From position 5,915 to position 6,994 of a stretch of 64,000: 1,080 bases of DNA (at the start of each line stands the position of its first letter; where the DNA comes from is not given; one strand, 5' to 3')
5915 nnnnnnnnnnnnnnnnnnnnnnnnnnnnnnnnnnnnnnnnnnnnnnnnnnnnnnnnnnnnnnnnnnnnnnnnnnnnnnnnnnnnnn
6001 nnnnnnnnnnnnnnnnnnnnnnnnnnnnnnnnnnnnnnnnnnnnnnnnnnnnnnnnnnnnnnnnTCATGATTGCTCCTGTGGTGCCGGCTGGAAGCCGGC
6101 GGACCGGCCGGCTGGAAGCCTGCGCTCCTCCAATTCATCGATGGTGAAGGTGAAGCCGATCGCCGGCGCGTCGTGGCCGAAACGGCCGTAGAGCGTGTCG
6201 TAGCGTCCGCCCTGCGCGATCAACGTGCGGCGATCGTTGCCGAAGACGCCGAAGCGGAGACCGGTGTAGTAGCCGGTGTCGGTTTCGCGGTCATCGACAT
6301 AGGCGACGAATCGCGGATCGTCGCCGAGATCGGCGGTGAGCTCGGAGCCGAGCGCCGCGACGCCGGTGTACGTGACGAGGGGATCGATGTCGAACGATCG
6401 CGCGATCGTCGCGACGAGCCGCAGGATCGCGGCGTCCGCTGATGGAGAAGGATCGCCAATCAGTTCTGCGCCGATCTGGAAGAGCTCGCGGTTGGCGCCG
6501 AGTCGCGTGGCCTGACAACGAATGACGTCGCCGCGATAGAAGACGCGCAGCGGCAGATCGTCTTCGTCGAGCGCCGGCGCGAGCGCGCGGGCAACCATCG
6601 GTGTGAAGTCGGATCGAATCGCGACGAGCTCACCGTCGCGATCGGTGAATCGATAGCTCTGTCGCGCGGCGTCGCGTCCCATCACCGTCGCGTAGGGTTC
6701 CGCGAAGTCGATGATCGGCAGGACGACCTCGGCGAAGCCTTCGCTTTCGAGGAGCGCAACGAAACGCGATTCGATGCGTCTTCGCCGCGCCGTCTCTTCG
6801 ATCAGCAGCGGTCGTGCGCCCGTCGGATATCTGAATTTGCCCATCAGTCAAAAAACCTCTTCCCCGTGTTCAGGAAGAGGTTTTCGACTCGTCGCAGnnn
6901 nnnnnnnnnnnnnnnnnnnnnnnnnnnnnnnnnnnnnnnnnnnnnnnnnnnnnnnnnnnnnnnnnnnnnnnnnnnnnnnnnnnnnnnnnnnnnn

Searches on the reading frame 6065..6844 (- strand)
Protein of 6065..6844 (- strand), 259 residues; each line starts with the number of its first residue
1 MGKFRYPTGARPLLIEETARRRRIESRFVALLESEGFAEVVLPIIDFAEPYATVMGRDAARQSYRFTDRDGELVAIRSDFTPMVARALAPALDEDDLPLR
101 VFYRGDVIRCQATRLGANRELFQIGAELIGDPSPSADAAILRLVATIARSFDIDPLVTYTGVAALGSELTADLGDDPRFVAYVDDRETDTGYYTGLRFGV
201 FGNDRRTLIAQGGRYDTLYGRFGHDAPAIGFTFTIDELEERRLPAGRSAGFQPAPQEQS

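Call 9: search_protein_families(library=ncbifam, proteins=[window:6065-6844:-])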
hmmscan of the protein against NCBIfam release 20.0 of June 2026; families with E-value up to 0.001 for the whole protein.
window:6065-6844:- (259 aa): 22 families
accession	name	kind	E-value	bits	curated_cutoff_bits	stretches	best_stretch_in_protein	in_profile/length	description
TIGR00443.1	hisZ_biosyn_reg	equivalog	4.2e-48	164.1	271.65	2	13-174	3-163/314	ATP phosphoribosyltransferase regulatory subunit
NF008941.0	PRK12292.2-4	equivalog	4.1e-36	124.7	447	2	3-152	6-154/393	ATP phosphoribosyltransferase regulatory subunit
NF008942.0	PRK12292.2-5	equivalog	1.7e-35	122.5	643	2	6-152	11-158/434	ATP phosphoribosyltransferase regulatory subunit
NF008940.0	PRK12292.2-3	equivalog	4.5e-32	111.3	450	2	5-171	4-170/404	ATP phosphoribosyltransferase regulatory subunit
TIGR00442.1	hisS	equivalog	8.4e-31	107.3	286.75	2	7-155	3-154/406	histidine--tRNA ligase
NF009086.0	PRK12421.1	equivalog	1.4e-30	106.5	318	2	7-154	10-157/389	ATP phosphoribosyltransferase regulatory subunit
NF008936.0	PRK12292.1-3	equivalog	1.2e-27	96.8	492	2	6-140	7-141/406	ATP phosphoribosyltransferase regulatory subunit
NF008937.0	PRK12292.1-4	equivalog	3e-25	88.9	693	2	5-149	8-152/395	ATP phosphoribosyltransferase regulatory subunit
NF008935.0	PRK12292.1-1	equivalog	4.6e-25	88.4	350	2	11-146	11-146/382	ATP phosphoribosyltransferase regulatory subunit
NF008945.0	PRK12292.3-3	equivalog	1.2e-23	83.8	409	1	7-157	3-148/368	ATP phosphoribosyltransferase regulatory subunit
NF008943.0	PRK12292.3-1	equivalog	4.3e-22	78.7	690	1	7-146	27-162/403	ATP phosphoribosyltransferase regulatory subunit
NF008953.0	PRK12295.1-6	equivalog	7.7e-20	71.2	384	2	21-165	12-153/384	ATP phosphoribosyltransferase regulatory subunit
NF008938.0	PRK12292.1-6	equivalog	9.4e-18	64.3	833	1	6-132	8-132/420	ATP phosphoribosyltransferase regulatory subunit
NF008944.0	PRK12292.3-2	equivalog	2.9e-15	56.3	374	1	7-147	16-154/341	ATP phosphoribosyltransferase regulatory subunit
NF008950.0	PRK12295.1-3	equivalog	5.5e-14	52.3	492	2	25-144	17-132/387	ATP phosphoribosyltransferase regulatory subunit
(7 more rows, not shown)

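Call 10: find_homologous_proteins(query=window:6065-6844:-, max_evalue=1e-10)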
Query window:6065-6844:- (259 aa): 1108 proteins with E <= 1e-10 among 8000 candidates; the best 120 are listed.
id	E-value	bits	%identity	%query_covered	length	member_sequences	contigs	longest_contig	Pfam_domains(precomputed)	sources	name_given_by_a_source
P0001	1.1e-164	564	100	100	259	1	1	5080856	PF13393.12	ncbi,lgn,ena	-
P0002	4.2e-138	477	86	100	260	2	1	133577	PF13393.12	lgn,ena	-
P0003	4.8e-122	424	80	99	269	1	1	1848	PF13393.12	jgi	jgi:ATP phosphoribosyltransferase regulatory subunit HisZ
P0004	4.6e-119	415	82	92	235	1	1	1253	PF13393.12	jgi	jgi:ATP phosphoribosyltransferase regulatory subunit HisZ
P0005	2.6e-116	406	68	100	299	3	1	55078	PF13393.12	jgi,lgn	jgi:ATP phosphoribosyltransferase regulatory subunit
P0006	5.7e-116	404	70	93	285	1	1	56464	PF13393.12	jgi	jgi:ATP phosphoribosyltransferase regulatory subunit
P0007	1.6e-106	373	74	93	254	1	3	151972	PF13393.12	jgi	jgi:ATP phosphoribosyltransferase regulatory subunit HisZ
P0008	2.1e-106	373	65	92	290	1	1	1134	PF13393.12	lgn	-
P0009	8.3e-105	368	72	93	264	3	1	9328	PF13393.12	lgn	-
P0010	1.3e-103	364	73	92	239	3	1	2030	PF13393.12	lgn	-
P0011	2.2e-103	363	73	93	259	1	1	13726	PF13393.12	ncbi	-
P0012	3.8e-103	362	73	95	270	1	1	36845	PF13393.12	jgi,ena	-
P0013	5.6e-103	362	74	92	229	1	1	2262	PF13393.12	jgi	jgi:ATP phosphoribosyltransferase regulatory subunit HisZ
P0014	1.1e-102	361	74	91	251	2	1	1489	PF13393.12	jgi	jgi:ATP phosphoribosyltransferase regulatory subunit HisZ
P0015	2.8e-102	360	73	92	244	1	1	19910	PF13393.12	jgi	jgi:ATP phosphoribosyltransferase regulatory subunit HisZ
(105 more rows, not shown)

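Call 12: find_related_loci(query=A1, collection=genome_contigs, flank=3000)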
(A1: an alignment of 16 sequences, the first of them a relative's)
Query A1 (259 aa) in genome_contigs; peptide patterns used: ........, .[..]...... (x = any residue, [..] = any of these).
186 stretches matched a pattern; 85 encode a relative of the query (tblastn E <= 1e-3); the best 80 are kept; 80 distinct loci.
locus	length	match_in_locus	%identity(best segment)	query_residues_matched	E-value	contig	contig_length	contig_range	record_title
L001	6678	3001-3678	74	3-240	6e-108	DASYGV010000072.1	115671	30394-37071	MAG TPA_asm: Thermoanaerobaculia bacterium isolate SMAG_U4223 k141_1817337, whole genome shotgun sequence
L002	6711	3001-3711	72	2-247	5e-108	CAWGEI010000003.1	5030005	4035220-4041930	MAG: uncultured Acidobacteriota bacterium isolate MFD01916.bin.2.105 genome assembly, contig: contig_3365, whole genome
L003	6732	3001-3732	72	3-253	8e-107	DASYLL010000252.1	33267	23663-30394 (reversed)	MAG TPA_asm: Thermoanaerobaculia bacterium isolate SMAG_U4347 k141_537744, whole genome shotgun sequence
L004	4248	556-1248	72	3-238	1e-106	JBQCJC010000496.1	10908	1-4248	MAG: Thermoanaerobaculia bacterium isolate bin917 k141_159170, whole genome shotgun sequence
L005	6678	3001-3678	75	3-240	3e-106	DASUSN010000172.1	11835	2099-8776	MAG TPA_asm: Thermoanaerobaculia bacterium isolate SMAG_U1737 k141_1899715, whole genome shotgun sequence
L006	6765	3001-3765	70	1-239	3e-106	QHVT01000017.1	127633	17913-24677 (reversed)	MAG: Acidobacteria bacterium isolate gp7 AA8 14_0903_02_30cm_scaffold_34_curated, whole genome shotgun sequence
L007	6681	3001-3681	73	3-240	2e-105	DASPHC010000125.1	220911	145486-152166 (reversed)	MAG TPA_asm: Thermoanaerobaculia bacterium isolate SMAG_U11946 k141_4454619, whole genome shotgun sequence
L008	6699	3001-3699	73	3-241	4e-105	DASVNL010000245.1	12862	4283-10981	MAG TPA_asm: Thermoanaerobaculia bacterium isolate SMAG_U3126 k141_8845, whole genome shotgun sequence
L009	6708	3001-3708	71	3-245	1e-104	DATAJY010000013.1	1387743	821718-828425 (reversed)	MAG TPA_asm: Thermoanaerobaculia bacterium isolate SMAG_U6924 k141_46873, whole genome shotgun sequence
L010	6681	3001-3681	72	3-240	3e-104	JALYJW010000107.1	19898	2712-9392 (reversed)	MAG: Acidobacteriota bacterium isolate CAM bin14 SD1481_NODE_160_length_19898_cov_1.967832, whole genome shotgun sequenc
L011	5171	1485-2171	71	3-239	3e-102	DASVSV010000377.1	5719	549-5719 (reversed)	MAG TPA_asm: Thermoanaerobaculia bacterium isolate SMAG_U3271 k141_433450, whole genome shotgun sequence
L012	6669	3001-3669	73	3-238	6e-102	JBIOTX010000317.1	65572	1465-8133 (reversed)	MAG: Thermoanaerobaculia bacterium isolate MAG149 k127_3432659, whole genome shotgun sequence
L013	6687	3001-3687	73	3-238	3e-102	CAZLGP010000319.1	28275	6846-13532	MAG TPA_asm: uncultured Thermoanaerobaculia bacterium isolate binchicken_co31_43 genome assembly, contig: k141_1535124,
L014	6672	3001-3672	71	3-239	4e-102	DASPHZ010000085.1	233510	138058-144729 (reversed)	MAG TPA_asm: Thermoanaerobaculia bacterium isolate SMAG_U11969 k141_1329452, whole genome shotgun sequence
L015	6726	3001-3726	65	3-256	1e-101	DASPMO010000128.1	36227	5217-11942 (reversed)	MAG TPA_asm: Thermoanaerobaculia bacterium isolate SMAG_U12094 k141_119239, whole genome shotgun sequence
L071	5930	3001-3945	68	6-245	1e-65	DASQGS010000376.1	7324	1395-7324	MAG TPA_asm: Thermoanaerobaculia bacterium isolate SMAG_U11813 k141_1021730, whole genome shotgun sequence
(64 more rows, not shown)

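Call 54: list_cluster_members(proteins=[P0001])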
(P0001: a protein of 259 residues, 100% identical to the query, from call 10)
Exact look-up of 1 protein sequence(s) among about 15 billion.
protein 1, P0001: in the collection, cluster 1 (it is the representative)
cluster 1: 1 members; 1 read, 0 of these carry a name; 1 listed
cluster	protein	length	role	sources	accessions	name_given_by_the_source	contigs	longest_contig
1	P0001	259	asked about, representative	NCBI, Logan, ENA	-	-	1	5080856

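Call 55: find_encoding_contigs(protein=P0002, flank=8000, max_places=1)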
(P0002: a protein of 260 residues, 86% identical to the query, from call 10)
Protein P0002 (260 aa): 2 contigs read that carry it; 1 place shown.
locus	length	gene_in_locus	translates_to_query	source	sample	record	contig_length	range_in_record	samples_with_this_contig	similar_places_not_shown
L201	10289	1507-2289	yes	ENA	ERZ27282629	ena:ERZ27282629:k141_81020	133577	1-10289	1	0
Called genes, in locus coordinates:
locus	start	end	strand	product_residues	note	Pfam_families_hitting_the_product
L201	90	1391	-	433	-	PF00579:tRNA-synt_1b, PF16714:TyrRSs_C (faint), PF22421:SYY_C-terminal (weak)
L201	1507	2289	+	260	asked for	PF13393:tRNA-synt_His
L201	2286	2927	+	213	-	PF01634:HisG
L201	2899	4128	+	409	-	PF00815:Histidinol_dh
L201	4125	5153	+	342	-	PF00155:Aminotran_1_2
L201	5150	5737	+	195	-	PF00475:IGPD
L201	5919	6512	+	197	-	PF00117:GATase, PF07685:GATase_3 (weak), PF01174:SNO (weak)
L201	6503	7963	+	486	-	PF00977:His_biosynth, PF01884:PcrB (faint), PF01180:DHO_dh (faint), PF01207:Dus (faint), PF00977:His_biosynth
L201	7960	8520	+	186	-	PF01502:PRA-CH, PF01503:PRA-PH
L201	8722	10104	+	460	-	PF01979:Amidohydro_1, PF07969:Amidohydro_3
